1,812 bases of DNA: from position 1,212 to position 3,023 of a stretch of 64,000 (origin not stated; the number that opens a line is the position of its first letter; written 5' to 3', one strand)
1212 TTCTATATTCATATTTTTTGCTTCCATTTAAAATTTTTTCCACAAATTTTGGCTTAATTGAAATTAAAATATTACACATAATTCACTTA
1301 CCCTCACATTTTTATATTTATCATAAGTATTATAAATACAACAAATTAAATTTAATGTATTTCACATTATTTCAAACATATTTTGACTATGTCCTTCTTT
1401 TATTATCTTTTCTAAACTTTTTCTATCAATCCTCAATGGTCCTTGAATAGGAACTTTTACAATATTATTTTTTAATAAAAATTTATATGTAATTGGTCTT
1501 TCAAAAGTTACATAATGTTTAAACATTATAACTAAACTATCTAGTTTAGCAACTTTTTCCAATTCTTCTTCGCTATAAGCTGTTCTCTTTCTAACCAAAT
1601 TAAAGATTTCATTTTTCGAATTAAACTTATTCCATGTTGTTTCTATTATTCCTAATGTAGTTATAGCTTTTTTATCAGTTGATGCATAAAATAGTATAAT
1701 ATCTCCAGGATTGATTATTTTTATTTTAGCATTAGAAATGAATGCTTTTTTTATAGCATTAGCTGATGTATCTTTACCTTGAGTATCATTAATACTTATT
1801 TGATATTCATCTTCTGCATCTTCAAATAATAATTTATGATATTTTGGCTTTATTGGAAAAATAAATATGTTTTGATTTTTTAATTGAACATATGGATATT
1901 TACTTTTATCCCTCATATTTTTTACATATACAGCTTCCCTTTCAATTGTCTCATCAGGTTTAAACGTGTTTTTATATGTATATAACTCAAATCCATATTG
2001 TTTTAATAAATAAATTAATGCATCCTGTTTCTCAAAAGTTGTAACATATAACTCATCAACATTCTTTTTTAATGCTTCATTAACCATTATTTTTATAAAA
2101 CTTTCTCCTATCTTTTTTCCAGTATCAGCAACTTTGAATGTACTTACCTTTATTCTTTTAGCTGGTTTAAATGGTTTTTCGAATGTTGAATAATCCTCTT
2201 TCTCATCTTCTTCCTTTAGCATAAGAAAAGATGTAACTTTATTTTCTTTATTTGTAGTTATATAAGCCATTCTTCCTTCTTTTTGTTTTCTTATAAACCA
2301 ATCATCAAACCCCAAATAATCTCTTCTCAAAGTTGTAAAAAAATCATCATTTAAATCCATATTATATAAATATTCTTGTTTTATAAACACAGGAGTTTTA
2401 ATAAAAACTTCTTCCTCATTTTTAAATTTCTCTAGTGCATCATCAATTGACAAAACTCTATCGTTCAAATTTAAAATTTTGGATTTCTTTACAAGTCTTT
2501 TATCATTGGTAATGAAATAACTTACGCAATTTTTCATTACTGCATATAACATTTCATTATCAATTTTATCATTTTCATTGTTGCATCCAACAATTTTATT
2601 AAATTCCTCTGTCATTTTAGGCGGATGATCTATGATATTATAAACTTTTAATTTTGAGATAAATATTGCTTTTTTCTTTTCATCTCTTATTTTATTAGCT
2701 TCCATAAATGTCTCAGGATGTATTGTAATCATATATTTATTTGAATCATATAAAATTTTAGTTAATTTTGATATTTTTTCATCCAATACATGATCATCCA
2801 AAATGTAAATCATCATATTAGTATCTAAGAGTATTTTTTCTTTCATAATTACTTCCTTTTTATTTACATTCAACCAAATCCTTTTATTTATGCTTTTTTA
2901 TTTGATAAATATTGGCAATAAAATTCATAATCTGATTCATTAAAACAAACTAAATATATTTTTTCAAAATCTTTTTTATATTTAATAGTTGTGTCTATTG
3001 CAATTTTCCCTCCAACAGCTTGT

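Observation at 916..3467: Macro / PIN-GNAT-ASCH / ASCH operon: candidate writer-reader-eraser defence or RNA-modification system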

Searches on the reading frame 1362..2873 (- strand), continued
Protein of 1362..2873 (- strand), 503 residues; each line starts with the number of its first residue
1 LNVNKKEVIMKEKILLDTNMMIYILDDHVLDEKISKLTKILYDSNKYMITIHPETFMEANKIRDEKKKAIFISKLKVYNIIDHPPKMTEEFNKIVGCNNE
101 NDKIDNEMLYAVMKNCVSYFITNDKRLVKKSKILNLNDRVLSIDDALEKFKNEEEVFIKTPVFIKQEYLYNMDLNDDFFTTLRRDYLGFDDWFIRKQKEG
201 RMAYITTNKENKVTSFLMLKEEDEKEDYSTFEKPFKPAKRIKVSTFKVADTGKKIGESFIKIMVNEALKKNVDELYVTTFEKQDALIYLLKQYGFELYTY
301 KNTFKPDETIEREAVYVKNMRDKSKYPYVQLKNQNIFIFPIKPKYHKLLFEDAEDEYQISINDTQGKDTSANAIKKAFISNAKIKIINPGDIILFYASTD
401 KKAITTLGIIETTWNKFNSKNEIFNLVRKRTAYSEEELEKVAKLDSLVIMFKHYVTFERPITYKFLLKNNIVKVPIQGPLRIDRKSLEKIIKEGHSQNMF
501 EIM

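Call 74: search_protein_families(library=padloc, proteins=[L114:2980-4053:+, L114:4031-4408:+], max_evalue=0.001)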
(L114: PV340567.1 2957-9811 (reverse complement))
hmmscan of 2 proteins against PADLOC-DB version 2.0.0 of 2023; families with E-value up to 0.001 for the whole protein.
L114:2980-4053:+ (357 aa): 6 families
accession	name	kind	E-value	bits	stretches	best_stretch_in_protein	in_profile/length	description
PDLC04419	PDC-M11A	-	2.1e-133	443.1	1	6-356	10-356/357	-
PDLC04422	PDC-M11A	-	7.6e-94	313.4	1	8-357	155-501/501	-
PDLC04418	PDC-M11A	-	6.2e-93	310.1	1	8-356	92-443/444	-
PDLC04421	PDC-M11A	-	5.4e-41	138.8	1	12-302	161-441/486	-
PDLC04420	PDC-M11A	-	5.9e-36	122.2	1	13-308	49-338/376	-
PDLC04417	PDC-M11A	-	6.6e-31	105.8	1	19-304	166-451/501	-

L114:4031-4408:+ (125 aa): 3 families
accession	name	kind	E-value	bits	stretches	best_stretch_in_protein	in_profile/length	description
PDLC04425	PDC-M11B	-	6.8e-52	173.4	1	1-123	1-122/132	-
PDLC04424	PDC-M11B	-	3.4e-44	148.3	1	1-123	8-129/142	-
PDLC04423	PDC-M11B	-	1.8e-22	78.1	1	5-124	1-119/164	-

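Call 91: search_protein_representatives(protein=window:1365-2846:-)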
Query: 494 residues. Proteins with E-value up to 0.001 (for the whole library): 1681; up to 1e-10: 1158; up to 1e-30: 479. The best 150 are listed.
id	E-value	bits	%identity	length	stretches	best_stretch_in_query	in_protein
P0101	9.0e-149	512.7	52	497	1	3-483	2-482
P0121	2.5e-144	498.0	49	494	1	4-484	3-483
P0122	8.4e-121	420.5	44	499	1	3-493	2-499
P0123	6.3e-117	407.7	45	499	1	5-468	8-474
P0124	5.6e-103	361.7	40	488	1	3-482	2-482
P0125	9.8e-101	354.3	39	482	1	3-465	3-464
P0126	2.4e-95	336.6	48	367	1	129-493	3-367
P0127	1.5e-93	330.6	54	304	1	3-296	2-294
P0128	4.5e-93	329.1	39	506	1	5-481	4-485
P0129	3.9e-83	296.3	47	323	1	173-486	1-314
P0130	1.1e-79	285.0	37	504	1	4-489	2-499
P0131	7.1e-79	282.3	37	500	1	4-479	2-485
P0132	5.6e-78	279.3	38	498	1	4-473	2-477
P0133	3.0e-77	276.9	37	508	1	4-450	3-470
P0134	5.5e-77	276.1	36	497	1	5-481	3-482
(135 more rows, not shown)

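Call 95: search_protein_families(library=pfam, proteins=[L052:6096-7094:+, L054:11473-12471:+, L063:11173-11991:+, L114:2980-4053:+, L114:4031-4408:+], max_evalue=0.01)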
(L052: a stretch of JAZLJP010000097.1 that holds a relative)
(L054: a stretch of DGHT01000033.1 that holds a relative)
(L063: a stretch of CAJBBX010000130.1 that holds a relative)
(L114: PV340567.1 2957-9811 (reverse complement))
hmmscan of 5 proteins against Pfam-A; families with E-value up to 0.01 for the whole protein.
L052:6096-7094:+ (332 aa): 3 families
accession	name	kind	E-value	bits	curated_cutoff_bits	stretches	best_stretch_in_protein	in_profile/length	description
PF13207.12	AAA_17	-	1.9e-14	54.6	27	1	150-264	2-123/136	AAA domain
PF13671.12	AAA_33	-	0.0019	19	27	0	148-190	4-46/143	AAA domain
PF13238.12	AAA_18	-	0.0056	17.6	29.4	0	147-192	2-45/128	AAA domain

L054:11473-12471:+ (332 aa): 5 families
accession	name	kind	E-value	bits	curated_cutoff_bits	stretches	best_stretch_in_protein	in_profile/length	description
PF13207.12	AAA_17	-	1.4e-13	51.7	27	1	149-264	2-124/136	AAA domain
PF04266.20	ASCH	-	7.3e-05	23.9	21.2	1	5-61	1-56/103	ASCH domain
PF13238.12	AAA_18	-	0.00092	20.1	29.4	1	145-227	1-88/128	AAA domain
PF12961.13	DUF3850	-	0.0051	17.4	22.9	1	6-45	5-43/77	Domain of unknown function (DUF3850)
PF13671.12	AAA_33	-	0.0073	17.1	27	0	146-211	3-65/143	AAA domain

L063:11173-11991:+ (272 aa): 1 family
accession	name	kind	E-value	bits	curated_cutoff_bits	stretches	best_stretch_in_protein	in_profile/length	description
PF04266.20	ASCH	-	0.00038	21.6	21.2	1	13-85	2-75/103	ASCH domain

L114:2980-4053:+ (357 aa): 0 families

L114:4031-4408:+ (125 aa): 1 family
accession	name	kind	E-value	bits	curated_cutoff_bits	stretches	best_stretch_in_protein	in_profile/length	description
PF04266.20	ASCH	-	2.5e-08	35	21.2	1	5-97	1-101/103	ASCH domain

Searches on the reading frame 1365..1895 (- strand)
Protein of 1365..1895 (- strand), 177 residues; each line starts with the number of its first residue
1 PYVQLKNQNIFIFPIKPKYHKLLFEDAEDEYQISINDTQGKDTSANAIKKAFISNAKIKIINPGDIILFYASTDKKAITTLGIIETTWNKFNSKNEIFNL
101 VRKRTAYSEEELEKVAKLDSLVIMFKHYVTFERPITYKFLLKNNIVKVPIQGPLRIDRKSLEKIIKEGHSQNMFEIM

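Call 86: search_solved_structures(query=A7, max_evalue=1, show_alignments=2)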
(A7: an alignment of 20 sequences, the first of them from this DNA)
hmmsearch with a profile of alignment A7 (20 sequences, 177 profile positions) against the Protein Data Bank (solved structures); distinct sequences matched with E-value up to 1: 7.
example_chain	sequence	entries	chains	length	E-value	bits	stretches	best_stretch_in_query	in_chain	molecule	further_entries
2ar1_A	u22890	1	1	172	0.11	15.2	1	35-171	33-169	hypothetical protein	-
9i3f_A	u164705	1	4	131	0.38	13.4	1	17-75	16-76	Anterior gradient protein 2 homolog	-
9ori_A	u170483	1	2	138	0.42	13.3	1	17-75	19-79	Anterior gradient protein 2 homolog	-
6jtz_A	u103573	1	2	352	0.43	13.2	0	63-104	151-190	ATP-dependent DNA helicase Q1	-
2lns_A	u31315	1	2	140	0.43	13.2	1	17-75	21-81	Anterior gradient protein 2 homolog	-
9i3u_B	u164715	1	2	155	0.54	12.9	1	17-75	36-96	Anterior gradient protein 2 homolog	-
2lnt_A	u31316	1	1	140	0.64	12.7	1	17-75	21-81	Anterior gradient protein 2 homolog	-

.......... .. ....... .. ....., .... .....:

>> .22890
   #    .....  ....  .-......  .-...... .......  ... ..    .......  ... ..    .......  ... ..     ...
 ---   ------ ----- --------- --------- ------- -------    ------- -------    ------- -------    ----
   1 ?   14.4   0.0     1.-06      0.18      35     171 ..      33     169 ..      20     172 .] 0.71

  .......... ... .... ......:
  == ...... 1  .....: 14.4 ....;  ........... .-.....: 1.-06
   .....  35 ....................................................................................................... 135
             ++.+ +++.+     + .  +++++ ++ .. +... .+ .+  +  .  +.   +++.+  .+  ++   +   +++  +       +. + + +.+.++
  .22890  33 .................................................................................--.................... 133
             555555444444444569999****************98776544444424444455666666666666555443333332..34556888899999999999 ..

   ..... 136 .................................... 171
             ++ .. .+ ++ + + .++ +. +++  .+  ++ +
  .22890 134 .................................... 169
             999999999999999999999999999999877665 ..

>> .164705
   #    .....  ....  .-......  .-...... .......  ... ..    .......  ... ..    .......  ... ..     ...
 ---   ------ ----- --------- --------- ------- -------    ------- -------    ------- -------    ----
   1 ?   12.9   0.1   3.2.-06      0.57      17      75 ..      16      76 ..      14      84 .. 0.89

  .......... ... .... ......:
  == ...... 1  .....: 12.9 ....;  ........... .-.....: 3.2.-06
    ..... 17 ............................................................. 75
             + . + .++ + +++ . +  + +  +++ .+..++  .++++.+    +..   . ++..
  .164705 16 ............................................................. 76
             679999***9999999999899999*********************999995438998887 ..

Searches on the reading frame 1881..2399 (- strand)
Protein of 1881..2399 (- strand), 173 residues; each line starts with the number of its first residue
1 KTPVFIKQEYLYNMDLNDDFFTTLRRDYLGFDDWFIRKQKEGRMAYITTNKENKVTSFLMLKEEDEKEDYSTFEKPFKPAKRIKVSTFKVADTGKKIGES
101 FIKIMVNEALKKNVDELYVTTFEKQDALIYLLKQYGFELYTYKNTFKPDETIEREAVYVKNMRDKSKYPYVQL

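Call 85: search_solved_structures(query=A6, max_evalue=1, show_alignments=2)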
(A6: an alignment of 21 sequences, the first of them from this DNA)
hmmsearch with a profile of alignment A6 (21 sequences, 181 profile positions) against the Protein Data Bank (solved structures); distinct sequences matched with E-value up to 1: 4.
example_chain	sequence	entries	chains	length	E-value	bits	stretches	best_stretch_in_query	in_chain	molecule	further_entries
6yzz_A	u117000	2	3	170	3.9e-06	29.9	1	78-160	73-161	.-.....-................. 50 | Acyl-CoA N-acyltransferases (NAT) superfamily protein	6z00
1tiq_A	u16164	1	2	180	0.00011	25.3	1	69-160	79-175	Protease synthase and sporulation negative regulatory protein PAI 1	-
4e2a_A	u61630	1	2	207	0.061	16.3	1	89-143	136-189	Putative acetyltransferase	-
4ua3_A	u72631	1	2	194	0.13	15.2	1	91-142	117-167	Uncharacterized N-acetyltransferase C825.04c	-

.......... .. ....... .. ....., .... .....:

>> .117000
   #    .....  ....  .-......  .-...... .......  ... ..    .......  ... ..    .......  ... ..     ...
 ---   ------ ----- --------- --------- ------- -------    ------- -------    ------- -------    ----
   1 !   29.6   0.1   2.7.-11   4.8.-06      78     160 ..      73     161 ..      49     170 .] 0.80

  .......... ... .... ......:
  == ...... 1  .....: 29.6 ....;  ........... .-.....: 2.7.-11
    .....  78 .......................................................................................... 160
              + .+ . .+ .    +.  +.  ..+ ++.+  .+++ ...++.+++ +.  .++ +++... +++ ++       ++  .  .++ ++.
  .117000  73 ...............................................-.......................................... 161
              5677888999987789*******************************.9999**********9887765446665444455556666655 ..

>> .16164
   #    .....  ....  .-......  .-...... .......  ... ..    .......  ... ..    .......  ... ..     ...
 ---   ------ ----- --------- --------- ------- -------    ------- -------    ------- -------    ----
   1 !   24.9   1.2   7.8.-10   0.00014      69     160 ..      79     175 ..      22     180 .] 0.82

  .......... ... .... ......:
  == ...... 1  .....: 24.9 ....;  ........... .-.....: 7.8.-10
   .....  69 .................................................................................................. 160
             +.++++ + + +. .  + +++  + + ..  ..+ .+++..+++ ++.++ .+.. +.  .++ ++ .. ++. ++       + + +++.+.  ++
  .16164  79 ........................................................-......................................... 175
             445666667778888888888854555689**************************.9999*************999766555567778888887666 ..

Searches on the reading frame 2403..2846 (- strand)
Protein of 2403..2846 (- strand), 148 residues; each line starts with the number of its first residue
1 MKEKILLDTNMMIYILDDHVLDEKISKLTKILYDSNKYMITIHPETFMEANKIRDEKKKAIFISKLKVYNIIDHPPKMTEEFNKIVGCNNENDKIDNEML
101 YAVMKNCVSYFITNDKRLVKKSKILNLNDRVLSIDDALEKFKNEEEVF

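Call 41: search_solved_structures(query=A2, max_evalue=10, show_alignments=2)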
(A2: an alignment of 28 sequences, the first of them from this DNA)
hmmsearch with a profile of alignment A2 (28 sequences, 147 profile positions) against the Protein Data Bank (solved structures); distinct sequences matched with E-value up to 10: 5.
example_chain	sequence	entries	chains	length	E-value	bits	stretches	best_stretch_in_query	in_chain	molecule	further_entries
7dn2_a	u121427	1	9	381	0.0088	19.3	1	24-60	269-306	Major structural protein ORF14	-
1o4w_A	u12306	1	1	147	0.015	18.5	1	89-125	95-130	PIN (PilT N-terminus) domain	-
3ix7_A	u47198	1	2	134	0.21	14.8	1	81-141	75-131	Uncharacterized protein TTHA0540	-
7sgr_H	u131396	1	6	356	0.42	13.9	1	16-84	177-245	Membrane fusion protein (MFP) family protein,Hemolysin secretion protein D, chromosomal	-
8wmm_G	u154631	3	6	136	0.71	13.1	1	2-80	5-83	PcrIIC1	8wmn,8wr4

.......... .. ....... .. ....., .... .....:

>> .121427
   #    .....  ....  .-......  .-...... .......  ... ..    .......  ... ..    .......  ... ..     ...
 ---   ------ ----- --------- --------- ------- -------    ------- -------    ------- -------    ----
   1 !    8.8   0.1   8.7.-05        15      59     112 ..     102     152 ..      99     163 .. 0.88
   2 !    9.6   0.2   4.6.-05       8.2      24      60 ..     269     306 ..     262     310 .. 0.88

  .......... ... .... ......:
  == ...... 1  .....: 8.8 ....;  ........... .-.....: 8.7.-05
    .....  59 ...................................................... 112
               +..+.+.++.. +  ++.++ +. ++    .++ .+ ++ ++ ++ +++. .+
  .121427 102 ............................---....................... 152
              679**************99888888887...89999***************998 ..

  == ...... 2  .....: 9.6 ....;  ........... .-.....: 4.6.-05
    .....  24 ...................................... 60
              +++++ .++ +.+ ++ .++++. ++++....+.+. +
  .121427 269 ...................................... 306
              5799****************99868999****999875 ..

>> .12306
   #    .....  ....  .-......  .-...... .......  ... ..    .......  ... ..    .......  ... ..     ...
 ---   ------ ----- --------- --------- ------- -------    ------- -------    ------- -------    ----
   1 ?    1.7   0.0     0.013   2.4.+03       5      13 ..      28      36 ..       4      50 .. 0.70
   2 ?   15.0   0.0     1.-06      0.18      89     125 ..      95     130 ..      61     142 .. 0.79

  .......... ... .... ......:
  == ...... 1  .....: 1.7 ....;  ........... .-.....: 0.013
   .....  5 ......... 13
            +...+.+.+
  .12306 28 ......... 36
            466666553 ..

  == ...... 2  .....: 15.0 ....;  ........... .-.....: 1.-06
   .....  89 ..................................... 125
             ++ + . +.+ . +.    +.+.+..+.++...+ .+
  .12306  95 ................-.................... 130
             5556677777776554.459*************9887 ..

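Call 42: search_protein_families(library=pfam, alignment_id=A2, max_evalue=1)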
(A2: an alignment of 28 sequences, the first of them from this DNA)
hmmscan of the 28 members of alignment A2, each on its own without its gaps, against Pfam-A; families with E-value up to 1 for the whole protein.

A. member 1, seq(148 aa): 1 family
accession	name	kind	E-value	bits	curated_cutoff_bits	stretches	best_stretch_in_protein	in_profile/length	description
PF01850.27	PIN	-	0.014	16.4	23.6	1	5-49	1-40/120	PIN domain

B. families by the number of members that match (of 28 scanned): 21 families
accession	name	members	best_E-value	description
PF13470.12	PIN_3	17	7e-06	PIN domain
PF13638.12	PIN_4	12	0.0052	PIN domain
PF01850.27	PIN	10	0.0011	PIN domain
PF16289.11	PIN_12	4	0.00026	PIN domain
PF12668.12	DUF3791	1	0.00014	Protein of unknown function (DUF3791)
PF18972.5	Wheel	1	0.00073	Cns1/TTC4 Wheel domain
PF05989.17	Chordopox_A35R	1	0.0015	Chordopoxvirus A35R protein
PF14561.12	TPR_20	1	0.0021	Tetratricopeptide repeat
PF13310.11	Virulence_RhuM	1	0.0042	Virulence protein RhuM family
PF08745.17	PIN_5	1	0.0072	PINc domain ribonuclease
PF18477.7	PIN_9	1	0.0076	PIN like domain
PF23255.1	DUF7070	1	0.0076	Domain of unknown function (DUF7070)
PF05395.17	DARPP-32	1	0.031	Protein phosphatase inhibitor 1/DARPP-32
PF21569.3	SET1_RBD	1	0.033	Histone-lysine N-methyltransferase, RNA-binding domain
PF23315.1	PEX6_4th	1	0.038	PEX6 fourth domain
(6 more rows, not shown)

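Call 49: predict_structure(alignment_id=A3)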
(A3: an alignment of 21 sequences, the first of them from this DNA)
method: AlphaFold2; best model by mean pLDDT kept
length: 146 residues; sequences in the alignment: 21
mean_pLDDT: 87.0   pTM: 0.82
mean pLDDT of the five models: 87.0, 85.6, 84.6, 84.5, 83.5
residues with pLDDT >= 90: 64; 70-90: 73; 50-70: 9; < 50: 0
segments of 3 or more residues with pLDDT < 50: none
pLDDT, mean of each block of 10 residues (from residue 1): 87 67 83 91 86 86 86 88 89 88 95 92 94 94 74
secondary structure, 60 per line:
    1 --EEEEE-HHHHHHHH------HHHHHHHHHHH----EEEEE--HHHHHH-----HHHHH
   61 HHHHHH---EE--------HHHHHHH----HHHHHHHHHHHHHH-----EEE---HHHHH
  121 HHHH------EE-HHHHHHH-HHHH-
elements in order: E3-7 H9-16 H23-33 E38-42 H45-50 H56-66 H80-86 H91-104 E110-112 H116-124 H134-140 H142-145

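Call 53: fold_search(model_id=the predicted structure, library=pdb)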
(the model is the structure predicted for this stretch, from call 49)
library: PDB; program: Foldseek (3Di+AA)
matches with E <= 10: 923; with E <= 0.001: 0
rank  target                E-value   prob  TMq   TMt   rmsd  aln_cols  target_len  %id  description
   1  3ix7_A                1.0e-03  1.00  0.54  0.59   4.3       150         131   14  Crystal structure of a domain of functionally unknown protein from Thermus thermophilus HB8 (released 2009-09-22)
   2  2mdt_MODEL_1_A        1.2e-03  1.00  0.51  0.60   4.2       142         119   15  a PilT N-terminus domain protein SSO1118 from hyperthemophilic archaeon Sulfolobus solfataricus P2 (released 2013-11-20)
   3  7mq8_SL               1.5e-03  1.00  0.52  0.41   4.9       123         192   18  Cryo-EM structure of the human SSU processome, state pre-A1 (released 2021-09-22)
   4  7mqa_SL               1.6e-03  1.00  0.52  0.44   4.8       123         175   18  Cryo-EM structure of the human SSU processome, state post-A1 (released 2021-09-22)
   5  5ed0_A                1.6e-03  1.00  0.58  0.63   3.2       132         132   16  Structure of the Shigella flexneri VapC mutant D7N (released 2016-02-17)
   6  1v8p_F                1.6e-03  1.00  0.56  0.57   4.5       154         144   16  Crystal structure of PAE2754 from Pyrobaculum aerophilum (released 2004-02-10)
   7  9n7b_SL               2.0e-03  1.00  0.55  0.57   4.9       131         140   14  SSU processome maturation and disassembly, State O (released 2025-10-29)
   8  5oql_P                2.0e-03  1.00  0.53  0.42   5.8       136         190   19  Cryo-EM structure of the 90S pre-ribosome from Chaetomium thermophilum (released 2017-10-11)
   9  6d6q_K                2.0e-03  1.00  0.49  0.11   6.3       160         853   16  Human nuclear exosome-MTR4 RNA complex - overall reconstruction (released 2018-06-20)
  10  6a7v_G                2.1e-03  1.00  0.61  0.64   4.4       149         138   11  Crystal structure of Mycobacterium tuberculosis VapBC11 toxin-antitoxin complex (released 2018-10-10)
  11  2hww_C                2.2e-03  1.00  0.51  0.52   9.2       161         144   15  Structure of PIN domain of human SMG6 (released 2006-11-14)
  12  7og5_A                2.2e-03  1.00  0.46  0.44   7.2       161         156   14  RNA-free Ribonuclease P from Halorhodospira halophila (released 2021-07-07)
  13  4chg_A                2.8e-03  1.00  0.62  0.68   4.2       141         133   14  Crystal structure of VapBC15 complex from Mycobacterium tuberculosis (released 2014-11-12)
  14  5ecw_A                3.0e-03  1.00  0.62  0.67   3.3       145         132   16  Structure of the Shigella flexneri VapC mutant D7A (released 2016-02-17)
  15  9n6v_SL               3.2e-03  1.00  0.52  0.45   5.1       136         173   15  SSU processome maturation and disassembly, State A (released 2025-11-05)
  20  3ix7_B                4.0e-03  1.00  0.53  0.59   4.5       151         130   14  Crystal structure of a domain of functionally unknown protein from Thermus thermophilus HB8 (released 2009-09-22)
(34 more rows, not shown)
